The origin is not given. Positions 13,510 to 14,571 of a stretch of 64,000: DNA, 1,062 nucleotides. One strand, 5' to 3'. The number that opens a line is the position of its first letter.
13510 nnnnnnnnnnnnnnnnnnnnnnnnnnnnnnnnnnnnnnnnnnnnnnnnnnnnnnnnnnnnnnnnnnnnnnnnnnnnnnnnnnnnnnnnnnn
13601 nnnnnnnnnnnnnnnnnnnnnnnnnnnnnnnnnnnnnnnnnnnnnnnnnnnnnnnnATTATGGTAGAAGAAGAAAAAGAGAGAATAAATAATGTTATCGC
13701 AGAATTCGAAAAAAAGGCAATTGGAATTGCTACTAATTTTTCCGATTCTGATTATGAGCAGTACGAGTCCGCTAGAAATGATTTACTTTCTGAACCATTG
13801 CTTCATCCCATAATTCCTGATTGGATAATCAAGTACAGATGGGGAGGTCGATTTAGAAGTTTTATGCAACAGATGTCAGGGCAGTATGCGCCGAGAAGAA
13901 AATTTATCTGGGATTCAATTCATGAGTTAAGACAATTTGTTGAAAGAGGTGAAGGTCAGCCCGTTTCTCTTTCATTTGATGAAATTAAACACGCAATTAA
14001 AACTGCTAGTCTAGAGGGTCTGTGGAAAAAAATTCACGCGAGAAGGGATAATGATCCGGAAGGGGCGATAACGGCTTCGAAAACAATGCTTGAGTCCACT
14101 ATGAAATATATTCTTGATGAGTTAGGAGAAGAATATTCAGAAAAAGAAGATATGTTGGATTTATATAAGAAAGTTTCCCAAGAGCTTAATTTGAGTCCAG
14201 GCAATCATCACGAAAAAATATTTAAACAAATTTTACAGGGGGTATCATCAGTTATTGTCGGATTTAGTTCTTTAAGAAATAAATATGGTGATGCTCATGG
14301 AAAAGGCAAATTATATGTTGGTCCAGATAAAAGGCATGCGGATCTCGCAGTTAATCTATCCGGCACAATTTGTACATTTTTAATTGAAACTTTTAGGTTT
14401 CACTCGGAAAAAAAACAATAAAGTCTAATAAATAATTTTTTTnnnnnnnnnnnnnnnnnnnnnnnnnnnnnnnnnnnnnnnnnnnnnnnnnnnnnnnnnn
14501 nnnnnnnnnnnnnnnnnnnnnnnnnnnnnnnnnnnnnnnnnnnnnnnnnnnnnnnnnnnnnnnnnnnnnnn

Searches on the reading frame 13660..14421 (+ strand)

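Call 3: search_protein_families(library=pfam, proteins=[window:13660-14421:+], max_evalue=0.1)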
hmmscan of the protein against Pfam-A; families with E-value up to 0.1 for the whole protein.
window:13660-14421:+ (253 aa): 1 family
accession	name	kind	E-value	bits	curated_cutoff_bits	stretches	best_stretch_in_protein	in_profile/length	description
PF14355.11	Abi_C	-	6.5e-24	84.3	24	1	168-243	3-83/83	Abortive infection C-terminus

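Call 4: search_protein_families(library=padloc, proteins=[window:13660-14421:+], max_evalue=0.1)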
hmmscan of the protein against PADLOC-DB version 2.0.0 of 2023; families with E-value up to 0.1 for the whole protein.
window:13660-14421:+ (253 aa): 1 family
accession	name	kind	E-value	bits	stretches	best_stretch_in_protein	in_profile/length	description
PDLC02347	AbiJ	-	1.5e-22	78.7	1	121-243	153-275/281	AbiJ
